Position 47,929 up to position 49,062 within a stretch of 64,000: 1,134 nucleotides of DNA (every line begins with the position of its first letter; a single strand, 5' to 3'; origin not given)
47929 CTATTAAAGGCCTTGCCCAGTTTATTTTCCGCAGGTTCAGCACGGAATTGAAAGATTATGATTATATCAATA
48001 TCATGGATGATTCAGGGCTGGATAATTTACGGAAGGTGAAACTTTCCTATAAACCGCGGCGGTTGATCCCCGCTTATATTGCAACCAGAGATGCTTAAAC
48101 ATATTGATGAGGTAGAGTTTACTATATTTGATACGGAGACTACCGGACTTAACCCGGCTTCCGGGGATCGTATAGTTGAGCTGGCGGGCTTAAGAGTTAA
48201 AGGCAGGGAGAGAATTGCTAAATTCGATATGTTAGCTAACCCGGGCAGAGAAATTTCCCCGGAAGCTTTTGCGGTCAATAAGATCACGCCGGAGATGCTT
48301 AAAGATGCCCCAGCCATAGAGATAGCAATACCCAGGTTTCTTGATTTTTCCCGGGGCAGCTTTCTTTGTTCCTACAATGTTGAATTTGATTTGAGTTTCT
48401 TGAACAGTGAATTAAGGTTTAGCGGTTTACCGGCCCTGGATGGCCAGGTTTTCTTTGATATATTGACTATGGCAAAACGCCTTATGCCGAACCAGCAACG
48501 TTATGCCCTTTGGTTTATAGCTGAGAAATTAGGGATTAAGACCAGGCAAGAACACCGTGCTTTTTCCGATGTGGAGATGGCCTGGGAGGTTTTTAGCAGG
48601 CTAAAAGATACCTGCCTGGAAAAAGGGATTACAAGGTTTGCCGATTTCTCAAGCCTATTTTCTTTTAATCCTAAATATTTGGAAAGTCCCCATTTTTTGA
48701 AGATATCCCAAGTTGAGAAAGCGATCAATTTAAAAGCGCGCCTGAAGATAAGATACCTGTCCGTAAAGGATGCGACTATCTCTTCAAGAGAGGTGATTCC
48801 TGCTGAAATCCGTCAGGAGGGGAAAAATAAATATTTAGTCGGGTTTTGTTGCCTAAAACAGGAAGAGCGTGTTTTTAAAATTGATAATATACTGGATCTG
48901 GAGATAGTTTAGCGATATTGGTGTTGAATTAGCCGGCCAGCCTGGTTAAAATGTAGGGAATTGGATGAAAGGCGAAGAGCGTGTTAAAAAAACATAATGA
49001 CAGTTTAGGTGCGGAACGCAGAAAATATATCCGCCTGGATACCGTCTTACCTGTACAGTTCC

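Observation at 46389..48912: Translationally coupled four-gene operon of tRNA-linked functions ending in an exonuclease-WYL fusion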

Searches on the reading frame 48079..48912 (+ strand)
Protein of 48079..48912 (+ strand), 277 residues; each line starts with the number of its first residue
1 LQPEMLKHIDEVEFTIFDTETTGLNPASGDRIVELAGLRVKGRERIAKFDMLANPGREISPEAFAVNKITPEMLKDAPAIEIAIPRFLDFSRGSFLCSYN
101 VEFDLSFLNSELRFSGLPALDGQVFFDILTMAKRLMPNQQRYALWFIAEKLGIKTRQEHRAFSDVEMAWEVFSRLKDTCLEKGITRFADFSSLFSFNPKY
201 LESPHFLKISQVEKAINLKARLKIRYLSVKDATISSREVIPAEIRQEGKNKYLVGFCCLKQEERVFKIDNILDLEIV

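Call 3: search_protein_families(library=pfam, proteins=[window:48079-48912:+], max_evalue=0.01)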
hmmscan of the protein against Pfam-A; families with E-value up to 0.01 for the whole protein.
window:48079-48912:+ (277 aa): 3 families
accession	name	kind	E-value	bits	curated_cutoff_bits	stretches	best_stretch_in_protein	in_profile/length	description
PF00929.31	RNase_T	-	2.2e-32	113.3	24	1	16-172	2-164/164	Exonuclease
PF13280.12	WYL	-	1.7e-10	41.2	21.8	1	210-276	4-70/70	WYL domain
PF13482.12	RNase_H_2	-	2.9e-08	34.3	22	1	16-187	2-149/165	RNase_H superfamily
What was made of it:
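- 48091..48912 (+): Gene 4: a 273-aa DnaQ/PolC-type DEDDh 3'-5' exonuclease with a C-terminal WYL domain. The likely start is ATG 48091; the listed ORF begins at TTG 48079. PF00929 and PF13280 (call 3).
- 48124..48594 (+): The exonuclease (DEDDh) domain of gene 4. Pfam RNase_T covers residues 16-172 of the 277-aa ORF (call 3).
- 48706..48906 (+): The WYL domain of gene 4, a facultative single-stranded nucleic-acid-binding tail. Pfam WYL covers residues 210-276 (call 3).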

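Call 4: search_protein_families(library=ncbifam, proteins=[window:48079-48912:+], max_evalue=0.01)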
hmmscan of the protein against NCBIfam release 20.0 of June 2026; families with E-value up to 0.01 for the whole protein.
window:48079-48912:+ (277 aa): 26 families (the best 25 are shown)
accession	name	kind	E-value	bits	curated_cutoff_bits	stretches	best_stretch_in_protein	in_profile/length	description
NF001688.0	PRK00448.1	equivalog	9.8e-38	129.4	873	1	7-260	418-668/1445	PolC-type DNA polymerase III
NF005906.0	PRK07883.1-4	equivalog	1e-35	123.1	495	1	8-177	2-169/563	DEDD exonuclease domain-containing protein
TIGR01405.1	polC_Gram_pos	equivalog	1.6e-35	122.2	1043.45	1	8-261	185-435/1211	DNA polymerase III subunit alpha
NF005905.0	PRK07883.1-3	equivalog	8e-33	113.9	508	1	4-191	16-203/581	DEDD exonuclease domain-containing protein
NF005289.0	PRK06807.1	equivalog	1.3e-30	106.7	335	1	13-173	9-166/313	3'-5' exonuclease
NF005907.0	PRK07883.1-5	equivalog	8.6e-28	97.1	454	1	9-192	25-208/584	DEDD exonuclease domain-containing protein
NF005981.0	PRK08074.1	equivalog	1.8e-27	95.7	789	1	13-175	4-165/931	ATP-dependent DNA helicase DinG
TIGR01406.1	dnaQ_proteo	equivalog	5.4e-27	94.9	222.7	1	16-176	4-169/231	DNA polymerase III subunit epsilon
NF004316.1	PRK05711.1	equivalog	7e-27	94.6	196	1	16-174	5-168/234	DNA polymerase III subunit epsilon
NF005836.0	PRK07740.1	equivalog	7e-27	94.4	261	1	8-189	55-236/244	hypothetical protein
NF004964.0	PRK06310.1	equivalog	1.7e-26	93.1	236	1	8-176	3-171/250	DNA polymerase III subunit epsilon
TIGR00573.1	dnaq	subfamily_domain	2.1e-26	92.7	71.5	1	9-173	4-171/217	exonuclease, DNA polymerase III, epsilon subunit family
NF006316.0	PRK08517.1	equivalog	9.1e-24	84.2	247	1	7-174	65-228/270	3'-5' exonuclease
TIGR01407.1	dinG_rel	hypoth_equivalog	6.9e-22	77.5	547.7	1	14-167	2-153/889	putative DnaQ family exonuclease/DinG family helicase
NF004963.0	PRK06309.1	equivalog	6.9e-21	74.9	245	1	16-178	6-165/232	DNA polymerase III subunit epsilon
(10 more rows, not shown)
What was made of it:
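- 48091..48912 (+): TIGR00573 (dnaQ family domain) scores 92.7 against a cut-off of 71.5 (call 4).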

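Call 9: find_homologous_proteins(query=window:48079-48912:+)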
Query window:48079-48912:+ (277 aa): 971 proteins with E <= 0.001 among 1991 candidates; the best 120 are listed.
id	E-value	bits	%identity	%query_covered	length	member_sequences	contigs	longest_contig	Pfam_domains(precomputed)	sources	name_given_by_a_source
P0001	1.4e-176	603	100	99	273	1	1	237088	PF00929.32,PF13482.13,PF13280.13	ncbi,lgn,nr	ncbi:MAG: exonuclease domain-containing protein [Candidatus Omnitrophica bacterium]|nr:exonuclease d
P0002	1.7e-145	501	82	99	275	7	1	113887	PF00929.32,PF13482.13,PF13280.13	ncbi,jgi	ncbi:MAG: exonuclease domain-containing protein [Candidatus Omnitrophota bacterium]|jgi:DNA polymera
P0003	8.4e-144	496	80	99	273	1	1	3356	PF00929.32,PF13482.13,PF13280.13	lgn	-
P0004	9.0e-143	493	80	99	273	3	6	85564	PF00929.32,PF13482.13,PF13280.13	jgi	-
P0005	1.7e-141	488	79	99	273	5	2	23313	PF00929.32,PF13482.13,PF13280.13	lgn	-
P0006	5.1e-141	487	78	99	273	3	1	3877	PF00929.32,PF13482.13,PF13280.13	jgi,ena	-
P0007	3.2e-140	484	78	99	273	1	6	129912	PF00929.32,PF13482.13,PF13280.13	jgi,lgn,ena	-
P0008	1.9e-139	482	79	99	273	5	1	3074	PF00929.32,PF13482.13,PF13280.13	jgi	jgi:DNA polymerase-3 subunit epsilon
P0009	2.6e-139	481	77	100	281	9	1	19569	PF00929.32,PF13482.13,PF13280.13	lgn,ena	-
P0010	5.2e-138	477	78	99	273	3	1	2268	PF00929.32,PF13482.13,PF13280.13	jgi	jgi:DNA polymerase III epsilon subunit family exonuclease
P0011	1.1e-137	476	78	99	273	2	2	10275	PF00929.32,PF13482.13,PF13280.13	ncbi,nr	ncbi:MAG: WYL domain-containing protein [Candidatus Omnitrophica bacterium]|nr:WYL domain-containing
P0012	1.2e-137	476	78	99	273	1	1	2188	PF00929.32,PF13482.13,PF13280.13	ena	-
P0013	4.0e-137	474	77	99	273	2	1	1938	PF00929.32,PF13482.13,PF13280.13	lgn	-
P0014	4.8e-137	474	77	99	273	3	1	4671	PF00929.32,PF13482.13,PF13280.13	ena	-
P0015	5.5e-136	470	77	99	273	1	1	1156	PF00929.32,PF13482.13,PF13280.13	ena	-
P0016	2.8e-135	468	77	99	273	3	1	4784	PF00929.32,PF13482.13,PF13280.13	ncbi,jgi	ncbi:MAG: exonuclease domain-containing protein [Candidatus Omnitrophota bacterium]|jgi:DNA polymera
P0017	3.9e-134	464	78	99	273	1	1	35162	PF00929.32,PF13482.13,PF13280.13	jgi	jgi:DNA polymerase III subunit alpha, Gram-positive type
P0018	2.8e-133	461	76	99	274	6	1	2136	PF00929.32,PF13482.13,PF13280.13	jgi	jgi:DNA polymerase III epsilon subunit family exonuclease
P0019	6.2e-133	460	75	99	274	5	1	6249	PF00929.32,PF13482.13,PF13280.13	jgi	jgi:DNA polymerase III epsilon subunit family exonuclease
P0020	2.4e-132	458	75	99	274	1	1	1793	PF00929.32,PF13482.13,PF13280.13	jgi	jgi:DNA polymerase III epsilon subunit family exonuclease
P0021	1.1e-131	456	74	99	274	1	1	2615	PF00929.32,PF13482.13,PF13280.13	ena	-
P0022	3.1e-131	455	74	99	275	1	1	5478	PF00929.32,PF13482.13,PF13280.13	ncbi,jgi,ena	ncbi:MAG: exonuclease domain-containing protein [Candidatus Omnitrophota bacterium]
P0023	4.3e-131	454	74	99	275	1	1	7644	PF00929.32,PF13482.13,PF13280.13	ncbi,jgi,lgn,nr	ncbi:MAG: exonuclease domain-containing protein [Candidatus Omnitrophica bacterium]|jgi:DNA polymera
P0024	5.9e-131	454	74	99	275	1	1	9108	PF00929.32,PF13482.13,PF13280.13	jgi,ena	-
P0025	8.0e-131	453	74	99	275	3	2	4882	PF00929.32,PF13482.13,PF13280.13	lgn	-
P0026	1.6e-130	452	74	99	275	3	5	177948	PF00929.32,PF13482.13,PF13280.13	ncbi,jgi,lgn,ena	ncbi:MAG: exonuclease domain-containing protein [Candidatus Omnitrophota bacterium]|jgi:DNA polymera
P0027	2.0e-130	452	74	99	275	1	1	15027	PF00929.32,PF13482.13,PF13280.13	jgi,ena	-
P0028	1.5e-128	446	75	99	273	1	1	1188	PF00929.32,PF13482.13,PF13280.13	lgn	-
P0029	5.5e-126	438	71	99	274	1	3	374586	PF00929.32,PF13482.13,PF13280.13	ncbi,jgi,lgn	jgi:DNA polymerase III epsilon subunit family exonuclease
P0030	2.6e-125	435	71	99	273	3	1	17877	PF00929.32,PF13482.13,PF13280.13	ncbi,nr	ncbi:MAG: exonuclease domain-containing protein [Candidatus Omnitrophica bacterium]|nr:exonuclease d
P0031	8.3e-125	434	73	99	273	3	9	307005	PF00929.32,PF13482.13,PF13280.13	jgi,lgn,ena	jgi:DNA polymerase III epsilon subunit family exonuclease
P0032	1.9e-124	432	72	99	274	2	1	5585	PF00929.32,PF13482.13,PF13280.13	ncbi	-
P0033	8.8e-124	430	72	98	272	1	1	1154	PF00929.32,PF13482.13,PF13280.13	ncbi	-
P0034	9.0e-118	411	66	99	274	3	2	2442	PF00929.32,PF13482.13,PF13280.13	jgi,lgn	-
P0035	1.3e-112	394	64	99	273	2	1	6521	PF00929.32,PF13482.13,PF13280.13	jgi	jgi:DNA polymerase III epsilon subunit family exonuclease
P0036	2.5e-112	393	64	99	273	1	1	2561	PF00929.32,PF13482.13,PF13280.13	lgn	-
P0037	2.4e-111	390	64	99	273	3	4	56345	PF00929.32,PF13482.13,PF13280.13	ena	-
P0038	3.1e-110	386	64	99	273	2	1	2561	PF00929.32,PF13482.13,PF13280.13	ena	-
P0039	3.4e-110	386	64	98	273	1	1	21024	PF00929.32,PF13280.13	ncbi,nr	ncbi:MAG: exonuclease domain-containing protein [Candidatus Omnitrophota bacterium]|nr:exonuclease d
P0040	4.7e-110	385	64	98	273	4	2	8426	PF00929.32,PF13482.13,PF13280.13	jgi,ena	jgi:DNA polymerase III epsilon subunit family exonuclease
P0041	3.0e-109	383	62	99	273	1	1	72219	PF00929.32,PF13482.13,PF13280.13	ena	-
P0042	1.3e-108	381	63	98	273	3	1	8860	PF00929.32,PF13482.13,PF13280.13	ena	-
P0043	5.2e-108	379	63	98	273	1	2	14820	PF00929.32,PF13280.13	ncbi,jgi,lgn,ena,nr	ncbi:MAG: hypothetical protein COV73_00995 [Candidatus Omnitrophica bacterium CG11_big_fil_rev_8_21_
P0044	5.4e-108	379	62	99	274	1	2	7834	PF00929.32,PF13482.13,PF13280.13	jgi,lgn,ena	-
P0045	7.8e-108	378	63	98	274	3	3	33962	PF00929.32,PF13280.13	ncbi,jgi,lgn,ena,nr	ncbi:MAG TPA: exonuclease domain-containing protein [Candidatus Omnitrophota bacterium]|nr:exonuclea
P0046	1.7e-107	377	61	99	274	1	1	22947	PF00929.32,PF13280.13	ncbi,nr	ncbi:MAG: exonuclease domain-containing protein [Candidatus Omnitrophica bacterium]|nr:exonuclease d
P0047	3.0e-107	376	61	98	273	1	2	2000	PF00929.32,PF13482.13,PF13280.13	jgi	jgi:DNA polymerase III epsilon subunit family exonuclease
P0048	3.4e-107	376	61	98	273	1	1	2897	PF00929.32,PF13280.13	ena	-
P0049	3.7e-107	376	63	99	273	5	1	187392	PF00929.32,PF13482.13,PF13280.13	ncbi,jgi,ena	ncbi:MAG: exonuclease domain-containing protein [Candidatus Omnitrophota bacterium]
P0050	8.5e-107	375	63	99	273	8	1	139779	PF00929.32,PF13482.13,PF13280.13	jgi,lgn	jgi:DNA polymerase III epsilon subunit family exonuclease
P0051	1.1e-106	374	63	98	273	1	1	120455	PF00929.32,PF13482.13,PF13280.13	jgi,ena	-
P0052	1.5e-106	374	63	98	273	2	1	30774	PF00929.32,PF13482.13,PF13280.13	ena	-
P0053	3.0e-106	373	60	98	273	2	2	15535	PF00929.32,PF13482.13,PF13280.13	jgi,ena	-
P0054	6.9e-106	372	62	98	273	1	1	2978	PF00929.32,PF13280.13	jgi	jgi:DNA polymerase III epsilon subunit family exonuclease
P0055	3.8e-105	369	63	98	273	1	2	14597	PF00929.32,PF13482.13,PF13280.13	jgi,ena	-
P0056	7.8e-104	365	62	98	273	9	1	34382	PF00929.32,PF13482.13,PF13280.13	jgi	-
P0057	9.7e-104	365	60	98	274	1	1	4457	PF00929.32,PF13280.13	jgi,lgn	jgi:DNA polymerase III epsilon subunit family exonuclease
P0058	1.2e-103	364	61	99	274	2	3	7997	PF00929.32,PF13482.13,PF13280.13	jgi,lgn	-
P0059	1.3e-103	364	60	98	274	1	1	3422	PF00929.32,PF13482.13,PF13280.13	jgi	jgi:DNA polymerase III epsilon subunit family exonuclease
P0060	1.5e-103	364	60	98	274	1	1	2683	PF00929.32,PF13482.13,PF13280.13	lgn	-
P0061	2.1e-103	364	61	98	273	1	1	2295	PF00929.32,PF13482.13,PF13280.13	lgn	-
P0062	4.2e-103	363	60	98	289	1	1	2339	PF00929.32,PF13280.13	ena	-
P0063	1.2e-102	361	60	98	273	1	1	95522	PF00929.32,PF13280.13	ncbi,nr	ncbi:MAG: exonuclease domain-containing protein [Candidatus Omnitrophica bacterium]|nr:exonuclease d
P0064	6.1e-102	359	60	98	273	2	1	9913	PF00929.32,PF13280.13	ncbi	ncbi:MAG: exonuclease domain-containing protein [Candidatus Omnitrophota bacterium]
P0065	6.9e-102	359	60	99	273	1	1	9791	PF00929.32,PF13482.13,PF13280.13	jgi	-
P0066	7.7e-102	358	61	97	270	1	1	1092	PF00929.32,PF13482.13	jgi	-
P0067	5.9e-101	356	60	99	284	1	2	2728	PF00929.32,PF13482.13,PF13280.13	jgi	jgi:DNA polymerase III epsilon subunit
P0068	1.2e-100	355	59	98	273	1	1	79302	PF00929.32,PF13482.13,PF13280.13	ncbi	-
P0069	2.0e-100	354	59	99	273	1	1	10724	PF00929.32,PF13482.13,PF13280.13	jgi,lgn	jgi:DNA polymerase III epsilon subunit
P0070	2.8e-100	353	60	99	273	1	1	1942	PF00929.32,PF13482.13,PF13280.13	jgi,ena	-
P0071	5.2e-100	352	58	98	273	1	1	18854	PF00929.32,PF13280.13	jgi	jgi:DNA polymerase III subunit alpha, Gram-positive type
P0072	5.2e-100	352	60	99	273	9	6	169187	PF00929.32,PF13482.13,PF13280.13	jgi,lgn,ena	-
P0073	1.5e-99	351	58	99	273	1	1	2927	PF00929.32,PF13482.13,PF13280.13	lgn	-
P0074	2.3e-99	350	61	97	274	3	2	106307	PF00929.32,PF13482.13,PF13280.13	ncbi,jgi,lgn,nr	ncbi:MAG: exonuclease domain-containing protein [Candidatus Omnitrophica bacterium]|jgi:DNA polymera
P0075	2.6e-99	350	59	99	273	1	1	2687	PF00929.32,PF13482.13,PF13280.13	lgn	-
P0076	2.7e-99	350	57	99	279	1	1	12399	PF00929.32,PF13482.13,PF13280.13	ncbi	-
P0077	2.8e-99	350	58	99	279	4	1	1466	PF00929.32,PF13482.13,PF13280.13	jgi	jgi:DNA polymerase III epsilon subunit family exonuclease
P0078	3.7e-99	350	58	99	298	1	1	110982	PF00929.32,PF13482.13,PF13280.13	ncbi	-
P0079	7.9e-99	349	58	99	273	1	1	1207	PF00929.32,PF13482.13,PF13280.13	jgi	jgi:DNA polymerase III subunit alpha, Gram-positive type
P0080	8.0e-99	349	58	98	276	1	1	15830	PF00929.32,PF13482.13,PF13280.13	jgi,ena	-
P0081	8.4e-99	348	59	98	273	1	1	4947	PF00929.32,PF13482.13,PF13280.13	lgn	-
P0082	1.3e-98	348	60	99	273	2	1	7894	PF00929.32,PF13482.13,PF13280.13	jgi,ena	-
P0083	1.3e-98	348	58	99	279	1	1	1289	PF00929.32,PF13482.13,PF13280.13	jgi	-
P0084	1.4e-98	348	58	99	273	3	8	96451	PF00929.32,PF13482.13,PF13280.13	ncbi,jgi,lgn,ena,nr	ncbi:MAG: hypothetical protein A2984_02730 [Omnitrophica WOR_2 bacterium RIFCSPLOWO2_01_FULL_41_12]|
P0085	1.7e-98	347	59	99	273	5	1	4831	PF00929.32,PF13482.13,PF13280.13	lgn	-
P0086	1.9e-98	347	58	99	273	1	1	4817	PF00929.32,PF13482.13,PF13280.13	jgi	-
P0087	2.1e-98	347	58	99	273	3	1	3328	PF00929.32,PF13482.13,PF13280.13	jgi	jgi:DNA polymerase-3 subunit alpha (Gram-positive type)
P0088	3.0e-98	347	57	97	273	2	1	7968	PF00929.32,PF13280.13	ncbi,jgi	jgi:DNA polymerase III epsilon subunit family exonuclease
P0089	3.4e-98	346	60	99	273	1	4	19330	PF00929.32,PF13482.13,PF13280.13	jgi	jgi:DNA polymerase III epsilon subunit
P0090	3.5e-98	346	59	99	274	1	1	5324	PF00929.32,PF13482.13,PF13280.13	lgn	-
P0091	7.0e-98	345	58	98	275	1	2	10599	PF00929.32,PF13280.13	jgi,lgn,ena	-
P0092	7.4e-98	345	57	99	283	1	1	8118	PF00929.32,PF13482.13,PF13280.13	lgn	-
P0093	8.8e-98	345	58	99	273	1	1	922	PF00929.32,PF13482.13,PF13280.13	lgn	-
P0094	8.9e-98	345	58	98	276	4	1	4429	PF00929.32,PF13482.13,PF13280.13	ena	-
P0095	9.5e-98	345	58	99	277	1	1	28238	PF00929.32,PF13482.13,PF13280.13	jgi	-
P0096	1.0e-97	345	59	99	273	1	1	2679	PF00929.32,PF13482.13,PF13280.13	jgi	jgi:DNA polymerase III epsilon subunit family exonuclease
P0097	1.2e-97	345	58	99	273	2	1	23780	PF00929.32,PF13482.13,PF13280.13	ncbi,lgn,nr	ncbi:MAG: exonuclease domain-containing protein [Candidatus Omnitrophica bacterium]|nr:exonuclease d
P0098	1.2e-97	345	59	99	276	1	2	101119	PF00929.32,PF13482.13,PF13280.13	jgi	-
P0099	1.3e-97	345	59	99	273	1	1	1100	PF00929.32,PF13482.13,PF13280.13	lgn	-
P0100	1.5e-97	344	58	98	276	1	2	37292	PF00929.32,PF13482.13,PF13280.13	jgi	jgi:DNA polymerase III epsilon subunit family exonuclease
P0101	1.8e-97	344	58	100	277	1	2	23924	PF00929.32,PF13482.13,PF13280.13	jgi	jgi:DNA polymerase III subunit alpha, Gram-positive type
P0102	1.9e-97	344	57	100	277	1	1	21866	PF00929.32,PF13482.13,PF13280.13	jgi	jgi:DNA polymerase-3 subunit alpha (Gram-positive type)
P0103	1.9e-97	344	58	99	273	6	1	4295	PF00929.32,PF13482.13,PF13280.13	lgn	-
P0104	1.9e-97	344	56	100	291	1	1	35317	PF00929.32,PF13482.13,PF13280.13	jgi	jgi:DNA polymerase-3 subunit alpha (Gram-positive type)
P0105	2.0e-97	344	58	99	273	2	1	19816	PF00929.32,PF13482.13,PF13280.13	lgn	-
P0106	2.2e-97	344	58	99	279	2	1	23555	PF00929.32,PF13482.13,PF13280.13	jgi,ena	-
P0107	2.3e-97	344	59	99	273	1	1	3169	PF00929.32,PF13482.13,PF13280.13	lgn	-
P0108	3.0e-97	343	58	98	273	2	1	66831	PF00929.32,PF13482.13,PF13280.13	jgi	jgi:DNA polymerase-3 subunit alpha (Gram-positive type)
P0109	3.2e-97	343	57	99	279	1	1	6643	PF00929.32,PF13482.13,PF13280.13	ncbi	-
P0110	3.2e-97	343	58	99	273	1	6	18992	PF00929.32,PF13482.13,PF13280.13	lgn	-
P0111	3.4e-97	343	57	99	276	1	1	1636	PF00929.32,PF13482.13,PF13280.13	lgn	-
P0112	4.0e-97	343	58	99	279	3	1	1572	PF00929.32,PF13482.13,PF13280.13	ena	-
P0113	4.1e-97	343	58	99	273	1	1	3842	PF00929.32,PF13482.13,PF13280.13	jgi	-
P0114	5.2e-97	343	58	99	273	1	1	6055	PF00929.32,PF13482.13,PF13280.13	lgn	-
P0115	5.8e-97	342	59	98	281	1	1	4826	PF00929.32,PF13482.13,PF13280.13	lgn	-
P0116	6.7e-97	342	58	99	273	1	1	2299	PF00929.32,PF13482.13,PF13280.13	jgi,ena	-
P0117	7.2e-97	342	57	99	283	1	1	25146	PF00929.32,PF13482.13,PF13280.13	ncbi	-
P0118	7.2e-97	342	57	99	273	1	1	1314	PF00929.32,PF13482.13,PF13280.13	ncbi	-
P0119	7.2e-97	342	59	99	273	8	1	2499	PF00929.32,PF13482.13,PF13280.13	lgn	-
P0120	7.3e-97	342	58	99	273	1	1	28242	PF00929.32,PF13482.13,PF13280.13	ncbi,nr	ncbi:MAG: exonuclease domain-containing protein [Candidatus Omnitrophota bacterium]|nr:exonuclease d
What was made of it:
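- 48091..48912 (+): The orthologues are 273 aa (call 9).
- Checked: Correction 1: nearly all orthologues of the exonuclease are 273 aa (call 9).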

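Call 16: search_solved_structures(query=window:48091-48912:+, max_evalue=0.01)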
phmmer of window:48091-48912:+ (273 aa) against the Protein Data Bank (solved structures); distinct sequences matched with E-value up to 0.01: 13.
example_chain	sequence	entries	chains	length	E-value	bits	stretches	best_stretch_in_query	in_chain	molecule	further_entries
2p1j_A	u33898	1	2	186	4.1e-24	88.8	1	7-176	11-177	DNA polymerase III polC-type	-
9qpc_A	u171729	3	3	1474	8.9e-20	74.6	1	5-164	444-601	DNA polymerase III PolC-type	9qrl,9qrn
1j53_A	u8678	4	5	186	2.8e-14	56.6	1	12-169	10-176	DNA polymerase III, epsilon chain | DNA polymerase III epsilon subunit | DNA POLYMERASE III SUBUNIT EPSILON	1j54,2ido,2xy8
2gui_A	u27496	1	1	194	2.9e-14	56.5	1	12-169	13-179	DNA polymerase III epsilon subunit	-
5fku_D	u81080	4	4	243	5.4e-14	55.7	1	12-170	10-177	DNA POLYMERASE III SUBUNIT EPSILON | DNA POLYMERASE III EPSILON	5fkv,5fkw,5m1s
8h18_A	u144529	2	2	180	1.1e-11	48.1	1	10-171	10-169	DnaQ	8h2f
8zef_A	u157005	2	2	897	2.3e-08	37.2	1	10-162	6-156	3'-5' exonuclease DinG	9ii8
4fzx_C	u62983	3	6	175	5.4e-08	36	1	11-152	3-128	Exodeoxyribonuclease 10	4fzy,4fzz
8fyc_K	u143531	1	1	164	6.9e-08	35.6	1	9-164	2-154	DEDDh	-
8fy9_A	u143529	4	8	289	1.7e-07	34.4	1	7-164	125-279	Cas2-DEDDh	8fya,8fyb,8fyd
8bnv_A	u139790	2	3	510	3e-07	33.6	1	184-271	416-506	AAA family ATPase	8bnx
8bns_A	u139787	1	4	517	0.00012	25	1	185-271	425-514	AAA ATPase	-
8un9_A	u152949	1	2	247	0.0022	20.8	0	10-56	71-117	Exonuclease MrfB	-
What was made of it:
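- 48124..48594 (+): The best PDB sequence matches are the PolC exonuclease domain 2P1J (4e-24), PolC, and Pol III epsilon (call 16).
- On RNase T: No RNase T or Orn chain appears among the PDB hits at E<=0.01 (call 16).
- The exonuclease is of the DNA type (call 16). The exonuclease shows no RNase T or Orn similarity at E<=0.01, and all its PDB relatives act on DNA (call 16).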

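Call 51: search_protein_families(library=padloc, proteins=[window:48091-48912:+], max_evalue=0.01)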
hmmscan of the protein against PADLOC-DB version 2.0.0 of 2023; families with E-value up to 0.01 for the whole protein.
window:48091-48912:+ (273 aa): 6 families
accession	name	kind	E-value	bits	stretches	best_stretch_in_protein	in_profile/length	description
PDLC01247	DEDDh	-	8.6e-34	115.2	1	12-168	2-138/139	"CAS-I,CAS-II,CAS-III,CAS-IV,CAS-V,CAS-VI; associated"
PDLC05027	PDC-S48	-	1e-24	85.4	1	9-174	5-169/411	-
PDLC05028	PDC-S48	-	1.1e-19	68.4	1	7-171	17-179/512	-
PDLC01457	WYL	-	1.8e-12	45.4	1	201-272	123-193/229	"CAS-I,CAS-II,CAS-III,CAS-IV,CAS-V,CAS-VI; associated_signaling"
PDLC01652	WYL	-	9.7e-10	37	1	205-270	20-77/162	"CAS-I,CAS-II,CAS-III,CAS-IV,CAS-V,CAS-VI; associated_signaling"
PDLC03787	RTasWYL-YodC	-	1.5e-08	32.2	1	194-272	271-349/354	DRT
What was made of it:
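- Tried and rejected: I rejected the defence-system reading (call 51 and the genomic context) and rejected RNase T identity for gene 4 (calls 4, 16).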
